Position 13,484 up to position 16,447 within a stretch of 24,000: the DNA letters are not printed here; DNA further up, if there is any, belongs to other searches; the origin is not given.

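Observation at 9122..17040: AHL quorum-sensing module physically coupled to a class III lanthipeptide operon in a gammaproteobacterial island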

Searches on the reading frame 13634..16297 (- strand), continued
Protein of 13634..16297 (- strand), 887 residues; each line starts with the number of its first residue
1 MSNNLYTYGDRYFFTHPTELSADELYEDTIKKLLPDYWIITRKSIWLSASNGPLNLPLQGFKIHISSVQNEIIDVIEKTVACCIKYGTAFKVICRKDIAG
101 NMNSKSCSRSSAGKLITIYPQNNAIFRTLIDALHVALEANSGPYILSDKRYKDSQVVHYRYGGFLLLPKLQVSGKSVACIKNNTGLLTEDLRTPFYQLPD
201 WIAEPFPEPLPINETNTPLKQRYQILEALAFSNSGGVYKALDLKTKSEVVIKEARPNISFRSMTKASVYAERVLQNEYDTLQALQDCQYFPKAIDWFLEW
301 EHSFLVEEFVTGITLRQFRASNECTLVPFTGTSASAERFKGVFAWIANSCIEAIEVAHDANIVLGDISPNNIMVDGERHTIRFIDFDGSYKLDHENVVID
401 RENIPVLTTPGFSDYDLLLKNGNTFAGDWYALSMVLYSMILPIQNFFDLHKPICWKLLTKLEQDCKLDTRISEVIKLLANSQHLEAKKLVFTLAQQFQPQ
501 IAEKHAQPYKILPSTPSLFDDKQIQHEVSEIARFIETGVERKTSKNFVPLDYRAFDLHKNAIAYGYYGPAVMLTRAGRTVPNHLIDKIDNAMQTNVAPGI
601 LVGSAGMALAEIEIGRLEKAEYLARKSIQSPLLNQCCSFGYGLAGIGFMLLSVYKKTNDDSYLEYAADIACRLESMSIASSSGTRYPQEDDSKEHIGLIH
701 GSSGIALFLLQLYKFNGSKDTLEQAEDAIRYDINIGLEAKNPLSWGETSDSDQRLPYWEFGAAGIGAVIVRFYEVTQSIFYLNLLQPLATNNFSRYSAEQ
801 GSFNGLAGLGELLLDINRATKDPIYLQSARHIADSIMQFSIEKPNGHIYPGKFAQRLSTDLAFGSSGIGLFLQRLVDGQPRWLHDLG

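Call 41: search_protein_families(library=pfam, proteins=[L006:20305-20964:-, L006:14717-15781:-, L006:21244-22512:-, L006:18910-20250:-, L009:17427-17921:+, L009:14564-16792:+, L009:16835-17242:-, L008:14215-14868:-, L008:16804-17475:-, L008:15675-16787:-], max_evalue=0.001)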
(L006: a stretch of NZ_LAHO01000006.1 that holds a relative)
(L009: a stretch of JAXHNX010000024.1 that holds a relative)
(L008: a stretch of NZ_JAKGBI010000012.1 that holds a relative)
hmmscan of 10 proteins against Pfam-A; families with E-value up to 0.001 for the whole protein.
L006:20305-20964:- (219 aa): 1 family
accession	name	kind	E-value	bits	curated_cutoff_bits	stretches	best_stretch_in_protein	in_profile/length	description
PF00196.25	GerE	-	1.5e-20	73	23.5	1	153-206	2-55/57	Bacterial regulatory proteins, luxR family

L006:14717-15781:- (354 aa): 3 families
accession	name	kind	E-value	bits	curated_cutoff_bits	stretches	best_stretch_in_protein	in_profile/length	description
PF12706.13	Lactamase_B_2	-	5.8e-30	104.8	27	1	113-309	2-198/200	Beta-lactamase superfamily domain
PF13483.12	Lactamase_B_3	-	2e-17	64.1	24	1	95-308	1-158/160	Beta-lactamase superfamily domain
PF00753.33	Lactamase_B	-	8e-06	26.4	22.7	0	107-165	12-57/196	Metallo-beta-lactamase superfamily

L006:21244-22512:- (422 aa): 4 families
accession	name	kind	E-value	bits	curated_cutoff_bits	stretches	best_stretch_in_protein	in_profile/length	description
PF23414.1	Beta-prop_EML_2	-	4.8e-06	26.6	90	0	33-129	66-161/266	Echinoderm microtubule-associated protein second beta-propeller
PF25174.1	Beta-prop_THOC3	-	0.0003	20.3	305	1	38-125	79-164/272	THOC3 beta-propeller domain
PF12894.13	ANAPC4_WD40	-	0.00037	21.1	22.9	0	27-102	20-90/91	Anaphase-promoting complex subunit 4 WD40 domain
PF21029.3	RMC1_N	-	0.00055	20.4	27.3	1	40-124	30-117/119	Regulator of MON1-CCZ1 complex, N-terminal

L006:18910-20250:- (446 aa): 2 families
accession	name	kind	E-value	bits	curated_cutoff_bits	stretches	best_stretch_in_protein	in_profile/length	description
PF13437.12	HlyD_3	-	2.6e-12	47.9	22.2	1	264-356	2-103/106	HlyD family secretion protein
PF16576.10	HlyD_D23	-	6.1e-10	39.2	30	1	110-325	26-172/214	Barrel-sandwich domain of CusB or HlyD membrane-fusion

L009:17427-17921:+ (164 aa): 2 families
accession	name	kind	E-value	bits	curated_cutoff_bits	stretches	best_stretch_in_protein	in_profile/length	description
PF00196.25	GerE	-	1.6e-17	63.3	23.5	1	100-152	2-54/57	Bacterial regulatory proteins, luxR family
PF08281.18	Sigma70_r4_2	-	0.00051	20.1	25.7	1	99-136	9-47/54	Sigma-70, region 4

L009:14564-16792:+ (742 aa): 3 families
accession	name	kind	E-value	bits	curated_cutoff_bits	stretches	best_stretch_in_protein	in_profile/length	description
PF00486.34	Trans_reg_C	-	1.8e-15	57.2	26.2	1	41-117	1-77/77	Transcriptional regulatory protein, C terminal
PF02239.22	Cytochrom_D1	-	1.2e-06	27.8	25.5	1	232-345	39-149/368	Cytochrome D1 heme domain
PF25174.1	Beta-prop_THOC3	-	7.4e-05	22.3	305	0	228-424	88-263/272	THOC3 beta-propeller domain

L009:16835-17242:- (135 aa): 1 family
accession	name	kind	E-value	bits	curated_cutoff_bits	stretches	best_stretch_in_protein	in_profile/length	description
PF15840.10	ARL17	-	1e-05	26.2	27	0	26-51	7-32/62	ADP-ribosylation factor-like protein 17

L008:14215-14868:- (217 aa): 2 families
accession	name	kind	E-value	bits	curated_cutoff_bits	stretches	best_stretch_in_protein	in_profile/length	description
PF00196.25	GerE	-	2.6e-17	62.6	23.5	1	157-209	3-55/57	Bacterial regulatory proteins, luxR family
PF08281.18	Sigma70_r4_2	-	4e-05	23.6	25.7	1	158-193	12-48/54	Sigma-70, region 4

L008:16804-17475:- (223 aa): 2 families
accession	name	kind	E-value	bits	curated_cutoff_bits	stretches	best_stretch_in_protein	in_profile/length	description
PF00196.25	GerE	-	2.1e-16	59.7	23.5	1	163-214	3-54/57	Bacterial regulatory proteins, luxR family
PF08281.18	Sigma70_r4_2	-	1.1e-05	25.4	25.7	1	163-199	11-48/54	Sigma-70, region 4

L008:15675-16787:- (370 aa): 2 families
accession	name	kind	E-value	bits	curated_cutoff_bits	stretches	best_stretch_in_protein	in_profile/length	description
PF12706.13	Lactamase_B_2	-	1.6e-30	106.7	27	1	129-323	3-198/200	Beta-lactamase superfamily domain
PF13483.12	Lactamase_B_3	-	1.2e-20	74.5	24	1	111-322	2-158/160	Beta-lactamase superfamily domain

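Call 56: search_solved_structures(query=window:13634-16297:-, max_evalue=0.00001, show_alignments=1)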
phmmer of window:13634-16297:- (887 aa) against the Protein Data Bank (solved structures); distinct sequences matched with E-value up to 0.00001: 13.
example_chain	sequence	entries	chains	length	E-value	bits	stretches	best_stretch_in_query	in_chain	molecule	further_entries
8sao_B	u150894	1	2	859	6.1e-88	298.8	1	34-882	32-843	Class III lanthionine synthetase LanKC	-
8sap_A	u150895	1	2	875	6.5e-88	298.7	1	34-882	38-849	Class III lanthionine synthetase LanKC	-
8sam_A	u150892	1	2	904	8e-88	298.4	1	34-882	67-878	Class III lanthipeptide, Class III lanthionine synthetase LanKC fusion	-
9wj0_A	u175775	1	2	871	7.7e-80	272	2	8-445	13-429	Protein kinase domain-containing protein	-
9wop_A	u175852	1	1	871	2e-79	270.6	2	8-445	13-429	Protein kinase domain-containing protein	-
8car_A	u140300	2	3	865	5.1e-45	156.8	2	42-394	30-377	Serine/threonine protein kinase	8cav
8w7j_A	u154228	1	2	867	1e-38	136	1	44-879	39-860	Protein kinase domain-containing protein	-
8w7a_A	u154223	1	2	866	1.1e-38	135.9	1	44-879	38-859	Protein kinase domain-containing protein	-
8w7l_B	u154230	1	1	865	1.1e-38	135.8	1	55-879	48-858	Protein kinase domain-containing protein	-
8wgo_A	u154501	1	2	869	1.3e-38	135.7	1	42-879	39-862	Protein kinase domain-containing protein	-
8w7l_A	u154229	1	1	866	1.3e-38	135.6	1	44-879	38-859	Protein kinase domain-containing protein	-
9ugq_A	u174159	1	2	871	1.8e-38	135.1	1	32-441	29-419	SalKC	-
7wj6_A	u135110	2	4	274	1.2e-16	62.9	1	222-393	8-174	Serine/threonine protein kinase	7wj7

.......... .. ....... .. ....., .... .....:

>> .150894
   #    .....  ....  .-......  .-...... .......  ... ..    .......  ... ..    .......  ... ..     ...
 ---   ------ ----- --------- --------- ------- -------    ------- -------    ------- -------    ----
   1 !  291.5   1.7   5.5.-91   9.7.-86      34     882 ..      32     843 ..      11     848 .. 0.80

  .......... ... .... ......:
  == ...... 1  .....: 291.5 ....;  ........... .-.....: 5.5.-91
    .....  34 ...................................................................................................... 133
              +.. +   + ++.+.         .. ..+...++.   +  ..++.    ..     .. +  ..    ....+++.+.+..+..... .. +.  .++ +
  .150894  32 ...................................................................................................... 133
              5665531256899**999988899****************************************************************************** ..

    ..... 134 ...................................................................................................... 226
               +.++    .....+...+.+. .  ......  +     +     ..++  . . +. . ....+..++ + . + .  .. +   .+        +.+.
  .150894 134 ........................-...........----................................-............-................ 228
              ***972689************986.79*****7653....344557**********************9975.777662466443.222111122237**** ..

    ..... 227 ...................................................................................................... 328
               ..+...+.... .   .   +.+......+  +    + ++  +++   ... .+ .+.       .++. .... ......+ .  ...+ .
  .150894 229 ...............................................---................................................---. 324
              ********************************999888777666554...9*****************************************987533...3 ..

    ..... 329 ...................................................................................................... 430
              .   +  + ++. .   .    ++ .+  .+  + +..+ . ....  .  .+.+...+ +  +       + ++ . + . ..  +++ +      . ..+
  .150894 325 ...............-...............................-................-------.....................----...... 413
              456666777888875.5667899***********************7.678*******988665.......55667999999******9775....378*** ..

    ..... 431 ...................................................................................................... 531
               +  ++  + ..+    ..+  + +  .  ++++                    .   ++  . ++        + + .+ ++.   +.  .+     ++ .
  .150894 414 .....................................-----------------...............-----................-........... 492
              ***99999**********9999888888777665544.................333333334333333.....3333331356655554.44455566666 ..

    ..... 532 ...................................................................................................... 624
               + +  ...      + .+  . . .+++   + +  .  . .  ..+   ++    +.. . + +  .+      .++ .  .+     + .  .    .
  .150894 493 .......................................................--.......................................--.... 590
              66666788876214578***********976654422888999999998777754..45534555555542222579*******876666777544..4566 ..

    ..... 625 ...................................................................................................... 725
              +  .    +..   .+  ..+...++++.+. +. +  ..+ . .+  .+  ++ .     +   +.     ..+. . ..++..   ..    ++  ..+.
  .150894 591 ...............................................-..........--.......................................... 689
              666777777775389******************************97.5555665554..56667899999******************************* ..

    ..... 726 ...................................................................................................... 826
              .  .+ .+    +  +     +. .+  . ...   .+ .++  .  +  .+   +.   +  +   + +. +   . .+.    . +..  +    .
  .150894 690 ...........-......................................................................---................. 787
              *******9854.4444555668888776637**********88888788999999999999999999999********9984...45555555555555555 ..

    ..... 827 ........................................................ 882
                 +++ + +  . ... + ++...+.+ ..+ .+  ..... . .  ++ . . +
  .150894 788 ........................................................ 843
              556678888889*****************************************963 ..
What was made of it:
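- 13634..16297 (-): Class III lanthionine synthetase LanKC (lyase, kinase and cyclase domains). It matches the solved LanKC structure 8sao at 6e-88 (call 56).
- On Class III lanthipeptide biosynthetic cluster: The protein aligns over its full length to the solved LanKC 8sao at 6e-88 (call 56).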

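Call 58: find_encoding_contigs(protein=P0005, flank=10000, max_places=2)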
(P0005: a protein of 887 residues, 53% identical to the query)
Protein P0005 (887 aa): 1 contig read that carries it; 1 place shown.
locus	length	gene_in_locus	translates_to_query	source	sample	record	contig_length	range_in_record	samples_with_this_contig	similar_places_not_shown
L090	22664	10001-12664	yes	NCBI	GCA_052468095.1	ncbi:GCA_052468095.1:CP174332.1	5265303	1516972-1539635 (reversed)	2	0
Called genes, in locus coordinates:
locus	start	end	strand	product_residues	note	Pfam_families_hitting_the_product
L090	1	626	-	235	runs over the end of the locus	PF00561:Abhydrolase_1 (weak), PF12146:Hydrolase_4 (weak), PF12697:Abhydrolase_6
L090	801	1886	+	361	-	PF00724:Oxidored_FMN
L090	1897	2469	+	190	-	PF00440:TetR_N, PF21993:TetR_C_13_2 (faint)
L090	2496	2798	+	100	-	-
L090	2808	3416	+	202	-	PF03352:Adenine_glyco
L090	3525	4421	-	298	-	PF00126:HTH_1, PF03466:LysR_substrate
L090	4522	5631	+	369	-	PF00724:Oxidored_FMN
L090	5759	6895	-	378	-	PF00144:Beta-lactamase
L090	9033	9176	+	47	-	-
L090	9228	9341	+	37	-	-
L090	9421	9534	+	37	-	-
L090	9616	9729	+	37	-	-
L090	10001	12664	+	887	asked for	PF25816:RamC_N, PF00069:Pkinase, PF05147:LANC_like, PF07470:Glyco_hydro_88 (weak)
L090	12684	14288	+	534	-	PF00664:ABC_membrane, PF00005:ABC_tran, PF02463:SMC_N (faint), PF13304:AAA_21 (faint)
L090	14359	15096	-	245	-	PF03472:Autoind_bind, PF00196:GerE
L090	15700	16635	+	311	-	-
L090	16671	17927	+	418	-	PF25967:RND-MFP_C (weak), PF25989:YknX_C (weak)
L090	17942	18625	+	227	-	PF00005:ABC_tran, PF13304:AAA_21 (faint)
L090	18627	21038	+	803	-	PF12704:MacB_PCD (weak), PF02687:FtsX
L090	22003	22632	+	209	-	PF00765:Autoind_synth, PF13444:Acetyltransf_5, PF21926:FeeM (weak)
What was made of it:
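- Microbulbifer EKSA005 has luxR and luxI separated and re-oriented (call 58).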

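Call 59: find_encoding_contigs(protein=P0004, flank=10000, max_places=2)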
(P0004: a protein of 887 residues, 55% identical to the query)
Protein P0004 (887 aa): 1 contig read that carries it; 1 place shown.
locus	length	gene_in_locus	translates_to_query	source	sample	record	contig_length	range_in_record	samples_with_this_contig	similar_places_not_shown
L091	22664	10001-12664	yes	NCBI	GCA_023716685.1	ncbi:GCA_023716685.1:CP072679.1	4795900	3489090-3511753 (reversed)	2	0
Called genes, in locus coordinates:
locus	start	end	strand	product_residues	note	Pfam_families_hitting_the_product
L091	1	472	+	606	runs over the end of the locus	PF09976:TPR_21 (weak)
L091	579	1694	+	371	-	PF00589:Phage_integrase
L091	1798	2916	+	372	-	PF07693:KAP_NTPase, PF13191:AAA_16 (weak)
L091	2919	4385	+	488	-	-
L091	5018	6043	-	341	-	PF08378:NERD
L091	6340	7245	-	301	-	PF00126:HTH_1, PF03466:LysR_substrate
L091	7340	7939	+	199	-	PF00106:adh_short, PF01370:Epimerase (weak), PF04321:RmlD_sub_bind (weak), PF13561:adh_short_C2, PF08659:KR (weak), PF23441:SDR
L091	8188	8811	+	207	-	PF00106:adh_short, PF01370:Epimerase (weak), PF04321:RmlD_sub_bind (weak), PF13561:adh_short_C2, PF08659:KR, PF23441:SDR (weak)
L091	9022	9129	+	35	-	-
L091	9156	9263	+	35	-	-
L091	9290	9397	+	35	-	-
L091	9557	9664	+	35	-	-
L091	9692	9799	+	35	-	-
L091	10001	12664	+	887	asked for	PF25816:RamC_N, PF00069:Pkinase, PF05147:LANC_like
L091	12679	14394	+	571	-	PF00664:ABC_membrane, PF00005:ABC_tran, PF02463:SMC_N (faint)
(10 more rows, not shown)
